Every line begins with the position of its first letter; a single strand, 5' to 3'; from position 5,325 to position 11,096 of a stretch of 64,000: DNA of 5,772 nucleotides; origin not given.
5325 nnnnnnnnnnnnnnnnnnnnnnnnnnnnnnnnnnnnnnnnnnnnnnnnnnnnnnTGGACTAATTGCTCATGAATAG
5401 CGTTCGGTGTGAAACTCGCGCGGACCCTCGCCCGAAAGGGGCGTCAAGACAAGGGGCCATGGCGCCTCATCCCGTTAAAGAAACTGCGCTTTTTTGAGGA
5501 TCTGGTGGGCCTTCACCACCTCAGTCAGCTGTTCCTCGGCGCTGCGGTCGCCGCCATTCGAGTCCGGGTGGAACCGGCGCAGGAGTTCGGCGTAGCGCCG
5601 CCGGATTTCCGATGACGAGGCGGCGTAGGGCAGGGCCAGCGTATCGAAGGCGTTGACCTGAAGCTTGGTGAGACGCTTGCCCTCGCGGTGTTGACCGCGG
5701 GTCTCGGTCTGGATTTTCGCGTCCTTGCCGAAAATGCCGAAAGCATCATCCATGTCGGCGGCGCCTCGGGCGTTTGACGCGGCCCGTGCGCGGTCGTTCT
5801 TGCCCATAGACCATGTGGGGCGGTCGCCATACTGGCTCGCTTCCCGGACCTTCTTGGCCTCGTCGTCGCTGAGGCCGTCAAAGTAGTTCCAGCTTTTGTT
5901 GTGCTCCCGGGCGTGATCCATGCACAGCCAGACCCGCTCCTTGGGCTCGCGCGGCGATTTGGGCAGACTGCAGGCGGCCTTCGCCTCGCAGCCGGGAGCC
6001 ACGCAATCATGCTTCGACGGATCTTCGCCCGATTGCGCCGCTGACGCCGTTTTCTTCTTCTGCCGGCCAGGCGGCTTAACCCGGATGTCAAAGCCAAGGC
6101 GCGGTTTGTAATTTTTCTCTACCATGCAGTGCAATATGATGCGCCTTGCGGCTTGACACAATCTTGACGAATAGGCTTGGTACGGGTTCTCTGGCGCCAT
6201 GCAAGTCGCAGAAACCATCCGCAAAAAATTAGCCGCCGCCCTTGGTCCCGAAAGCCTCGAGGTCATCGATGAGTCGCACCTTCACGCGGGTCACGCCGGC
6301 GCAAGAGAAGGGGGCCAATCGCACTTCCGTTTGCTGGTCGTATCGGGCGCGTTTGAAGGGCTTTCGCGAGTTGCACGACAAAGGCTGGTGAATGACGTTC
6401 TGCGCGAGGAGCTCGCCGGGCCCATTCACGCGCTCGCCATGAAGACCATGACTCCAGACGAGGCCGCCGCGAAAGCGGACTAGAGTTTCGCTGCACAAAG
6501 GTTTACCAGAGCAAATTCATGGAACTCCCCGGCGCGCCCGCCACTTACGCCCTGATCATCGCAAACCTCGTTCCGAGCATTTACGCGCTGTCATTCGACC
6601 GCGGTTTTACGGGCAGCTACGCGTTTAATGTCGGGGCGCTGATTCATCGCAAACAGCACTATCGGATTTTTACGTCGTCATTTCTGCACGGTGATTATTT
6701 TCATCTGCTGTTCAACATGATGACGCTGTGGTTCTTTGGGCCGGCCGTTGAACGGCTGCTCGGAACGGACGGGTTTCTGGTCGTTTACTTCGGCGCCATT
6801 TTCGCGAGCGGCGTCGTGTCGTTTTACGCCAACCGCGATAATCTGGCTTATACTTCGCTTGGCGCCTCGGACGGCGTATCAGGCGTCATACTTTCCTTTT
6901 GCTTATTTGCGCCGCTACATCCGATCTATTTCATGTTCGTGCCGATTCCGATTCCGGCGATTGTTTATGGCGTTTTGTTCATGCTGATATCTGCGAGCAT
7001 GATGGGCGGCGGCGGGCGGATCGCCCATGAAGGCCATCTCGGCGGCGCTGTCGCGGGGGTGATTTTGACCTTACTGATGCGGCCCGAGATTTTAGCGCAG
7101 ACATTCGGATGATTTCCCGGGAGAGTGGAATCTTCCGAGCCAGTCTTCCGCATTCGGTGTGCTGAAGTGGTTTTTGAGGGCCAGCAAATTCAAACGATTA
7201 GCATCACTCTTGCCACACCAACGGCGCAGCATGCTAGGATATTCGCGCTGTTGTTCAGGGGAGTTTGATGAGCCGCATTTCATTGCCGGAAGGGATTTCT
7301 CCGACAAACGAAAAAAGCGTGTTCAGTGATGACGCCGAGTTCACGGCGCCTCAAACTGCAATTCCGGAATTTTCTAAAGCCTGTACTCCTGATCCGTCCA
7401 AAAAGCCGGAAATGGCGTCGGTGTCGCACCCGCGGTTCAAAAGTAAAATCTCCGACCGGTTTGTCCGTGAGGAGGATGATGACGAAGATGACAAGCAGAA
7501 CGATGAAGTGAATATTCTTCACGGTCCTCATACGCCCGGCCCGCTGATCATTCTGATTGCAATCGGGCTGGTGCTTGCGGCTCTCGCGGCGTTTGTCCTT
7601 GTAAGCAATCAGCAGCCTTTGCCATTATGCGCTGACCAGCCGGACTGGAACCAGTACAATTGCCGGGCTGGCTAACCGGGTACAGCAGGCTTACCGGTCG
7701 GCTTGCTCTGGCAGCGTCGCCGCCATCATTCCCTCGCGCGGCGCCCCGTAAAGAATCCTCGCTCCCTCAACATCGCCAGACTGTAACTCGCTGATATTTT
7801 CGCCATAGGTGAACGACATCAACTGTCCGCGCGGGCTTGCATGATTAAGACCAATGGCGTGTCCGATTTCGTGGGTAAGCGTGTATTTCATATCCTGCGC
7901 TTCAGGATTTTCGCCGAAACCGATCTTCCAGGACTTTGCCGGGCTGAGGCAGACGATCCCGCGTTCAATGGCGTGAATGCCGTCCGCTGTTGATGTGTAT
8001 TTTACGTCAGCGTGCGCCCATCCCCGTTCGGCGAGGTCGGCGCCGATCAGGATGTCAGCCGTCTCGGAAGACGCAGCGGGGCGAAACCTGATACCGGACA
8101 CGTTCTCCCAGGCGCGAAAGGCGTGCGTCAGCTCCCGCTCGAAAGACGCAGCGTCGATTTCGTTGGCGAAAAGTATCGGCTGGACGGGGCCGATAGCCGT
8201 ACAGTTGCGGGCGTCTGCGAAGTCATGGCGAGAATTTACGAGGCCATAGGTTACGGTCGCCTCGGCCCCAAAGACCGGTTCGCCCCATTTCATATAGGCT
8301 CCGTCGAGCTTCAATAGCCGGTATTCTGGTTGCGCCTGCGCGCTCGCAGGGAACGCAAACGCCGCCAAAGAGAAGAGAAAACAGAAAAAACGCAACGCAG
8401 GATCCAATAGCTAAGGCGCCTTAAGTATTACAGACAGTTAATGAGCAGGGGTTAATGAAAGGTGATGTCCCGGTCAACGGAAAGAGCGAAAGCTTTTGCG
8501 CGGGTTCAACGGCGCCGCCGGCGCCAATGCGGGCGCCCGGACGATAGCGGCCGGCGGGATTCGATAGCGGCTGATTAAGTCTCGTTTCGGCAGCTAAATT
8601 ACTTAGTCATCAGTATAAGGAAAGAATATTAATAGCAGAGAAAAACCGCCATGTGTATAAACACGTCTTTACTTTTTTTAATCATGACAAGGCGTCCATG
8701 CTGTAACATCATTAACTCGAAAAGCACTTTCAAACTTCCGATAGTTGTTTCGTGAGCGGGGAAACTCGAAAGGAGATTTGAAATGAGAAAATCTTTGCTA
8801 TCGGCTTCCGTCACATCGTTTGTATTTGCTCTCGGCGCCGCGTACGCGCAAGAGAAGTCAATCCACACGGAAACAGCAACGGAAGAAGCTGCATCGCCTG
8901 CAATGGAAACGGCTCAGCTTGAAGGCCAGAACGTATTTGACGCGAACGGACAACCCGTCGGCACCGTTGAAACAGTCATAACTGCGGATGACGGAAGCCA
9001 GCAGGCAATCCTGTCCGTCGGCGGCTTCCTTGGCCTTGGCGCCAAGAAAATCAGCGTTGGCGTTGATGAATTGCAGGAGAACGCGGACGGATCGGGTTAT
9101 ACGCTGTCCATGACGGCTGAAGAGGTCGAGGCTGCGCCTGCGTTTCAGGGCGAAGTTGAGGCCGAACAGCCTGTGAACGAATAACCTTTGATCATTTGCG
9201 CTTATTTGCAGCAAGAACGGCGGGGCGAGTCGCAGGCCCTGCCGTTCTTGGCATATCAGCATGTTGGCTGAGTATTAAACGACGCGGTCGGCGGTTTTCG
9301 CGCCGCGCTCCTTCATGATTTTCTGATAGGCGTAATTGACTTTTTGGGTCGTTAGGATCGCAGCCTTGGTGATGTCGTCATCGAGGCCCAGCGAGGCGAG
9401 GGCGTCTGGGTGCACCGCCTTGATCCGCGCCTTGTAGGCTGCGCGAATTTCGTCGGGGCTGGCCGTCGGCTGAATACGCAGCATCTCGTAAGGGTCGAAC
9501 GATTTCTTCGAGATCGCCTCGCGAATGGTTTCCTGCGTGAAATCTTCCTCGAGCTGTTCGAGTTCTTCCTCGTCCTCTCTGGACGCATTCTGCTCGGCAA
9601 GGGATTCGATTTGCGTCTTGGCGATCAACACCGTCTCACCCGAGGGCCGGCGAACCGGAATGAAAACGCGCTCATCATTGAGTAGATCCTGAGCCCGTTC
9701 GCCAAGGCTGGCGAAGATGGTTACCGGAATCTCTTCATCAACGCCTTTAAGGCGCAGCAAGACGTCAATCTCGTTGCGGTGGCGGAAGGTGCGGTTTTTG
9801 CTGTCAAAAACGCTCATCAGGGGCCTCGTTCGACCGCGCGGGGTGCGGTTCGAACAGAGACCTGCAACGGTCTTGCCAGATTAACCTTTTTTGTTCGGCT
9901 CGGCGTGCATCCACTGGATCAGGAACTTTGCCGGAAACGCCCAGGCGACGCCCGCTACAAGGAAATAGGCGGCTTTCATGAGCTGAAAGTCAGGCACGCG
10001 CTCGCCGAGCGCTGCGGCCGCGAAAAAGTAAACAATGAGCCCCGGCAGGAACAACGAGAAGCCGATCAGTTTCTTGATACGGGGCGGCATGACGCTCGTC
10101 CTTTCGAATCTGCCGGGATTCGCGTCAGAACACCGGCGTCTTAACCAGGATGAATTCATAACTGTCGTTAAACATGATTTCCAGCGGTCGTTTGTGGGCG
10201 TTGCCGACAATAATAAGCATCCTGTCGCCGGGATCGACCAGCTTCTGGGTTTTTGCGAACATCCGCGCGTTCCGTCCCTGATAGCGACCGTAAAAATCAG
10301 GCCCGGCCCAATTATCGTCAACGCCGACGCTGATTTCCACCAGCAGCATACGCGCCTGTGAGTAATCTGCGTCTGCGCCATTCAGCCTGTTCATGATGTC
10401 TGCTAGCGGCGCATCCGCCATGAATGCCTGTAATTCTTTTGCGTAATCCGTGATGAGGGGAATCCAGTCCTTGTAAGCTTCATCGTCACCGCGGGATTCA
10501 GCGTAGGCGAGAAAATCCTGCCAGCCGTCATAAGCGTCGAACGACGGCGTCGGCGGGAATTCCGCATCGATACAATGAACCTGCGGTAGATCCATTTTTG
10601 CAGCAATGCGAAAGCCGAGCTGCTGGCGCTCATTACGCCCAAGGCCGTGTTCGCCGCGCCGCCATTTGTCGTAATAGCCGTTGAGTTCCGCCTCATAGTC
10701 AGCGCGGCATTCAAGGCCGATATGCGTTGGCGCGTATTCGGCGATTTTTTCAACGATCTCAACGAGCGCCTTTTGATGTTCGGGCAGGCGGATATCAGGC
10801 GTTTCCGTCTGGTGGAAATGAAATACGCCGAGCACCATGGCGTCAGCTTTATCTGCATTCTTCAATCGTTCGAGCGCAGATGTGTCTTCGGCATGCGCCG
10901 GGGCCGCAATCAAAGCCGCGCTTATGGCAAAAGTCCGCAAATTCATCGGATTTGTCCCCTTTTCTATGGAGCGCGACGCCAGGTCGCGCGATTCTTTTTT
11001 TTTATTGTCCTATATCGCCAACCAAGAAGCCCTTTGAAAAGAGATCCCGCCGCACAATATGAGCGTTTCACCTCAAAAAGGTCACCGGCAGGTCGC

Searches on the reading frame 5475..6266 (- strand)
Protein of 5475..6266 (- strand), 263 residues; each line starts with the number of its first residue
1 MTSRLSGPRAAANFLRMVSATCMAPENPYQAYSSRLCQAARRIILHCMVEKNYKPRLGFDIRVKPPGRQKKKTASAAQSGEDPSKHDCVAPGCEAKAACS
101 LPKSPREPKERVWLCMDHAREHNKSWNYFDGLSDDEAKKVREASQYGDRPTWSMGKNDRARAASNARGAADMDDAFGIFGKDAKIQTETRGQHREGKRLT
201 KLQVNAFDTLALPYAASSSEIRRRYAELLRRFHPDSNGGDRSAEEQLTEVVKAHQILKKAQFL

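Call 66: search_protein_families(library=pfam, proteins=[window:5475-6266:-], max_evalue=0.00001)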
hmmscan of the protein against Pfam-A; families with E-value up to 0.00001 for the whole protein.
window:5475-6266:- (263 aa): 1 family
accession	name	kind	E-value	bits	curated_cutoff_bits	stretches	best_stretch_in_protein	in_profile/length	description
PF00226.36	DnaJ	-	1.4e-11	44.8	27.8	1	206-260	2-56/63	DnaJ domain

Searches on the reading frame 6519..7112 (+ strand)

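Call 66: search_protein_families(library=pfam, proteins=[window:6519-7112:+], max_evalue=0.00001)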
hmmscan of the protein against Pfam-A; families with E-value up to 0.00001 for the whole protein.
window:6519-7112:+ (197 aa): 1 family
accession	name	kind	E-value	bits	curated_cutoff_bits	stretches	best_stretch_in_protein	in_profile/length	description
PF01694.28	Rhomboid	-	3.5e-29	102.3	22.6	1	45-188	2-141/143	Rhomboid domain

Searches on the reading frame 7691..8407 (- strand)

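Call 66: search_protein_families(library=pfam, proteins=[window:7691-8407:-], max_evalue=0.00001)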
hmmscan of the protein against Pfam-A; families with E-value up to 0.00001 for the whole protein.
window:7691-8407:- (238 aa): 1 family
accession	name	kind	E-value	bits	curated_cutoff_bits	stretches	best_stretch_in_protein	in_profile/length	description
PF00413.30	Peptidase_M10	-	5.4e-17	62.6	24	1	83-221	17-159/159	Matrixin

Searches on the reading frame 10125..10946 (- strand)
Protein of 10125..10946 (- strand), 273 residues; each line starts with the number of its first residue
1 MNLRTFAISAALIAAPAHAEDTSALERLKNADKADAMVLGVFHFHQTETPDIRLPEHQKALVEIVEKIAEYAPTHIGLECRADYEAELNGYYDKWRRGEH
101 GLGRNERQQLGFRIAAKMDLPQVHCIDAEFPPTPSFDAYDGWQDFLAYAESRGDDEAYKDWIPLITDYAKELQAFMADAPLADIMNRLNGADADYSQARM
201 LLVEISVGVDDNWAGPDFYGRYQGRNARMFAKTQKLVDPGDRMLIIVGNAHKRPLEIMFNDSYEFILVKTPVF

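Call 66: search_protein_families(library=pfam, proteins=[window:10125-10946:-], max_evalue=0.00001)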
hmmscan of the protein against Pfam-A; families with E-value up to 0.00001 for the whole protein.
window:10125-10946:- (273 aa): 1 family
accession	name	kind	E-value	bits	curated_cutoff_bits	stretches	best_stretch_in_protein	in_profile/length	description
PF18950.5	DUF5694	-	1.2e-27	98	27.5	1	84-270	1-181/185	Family of unknown function (DUF5694)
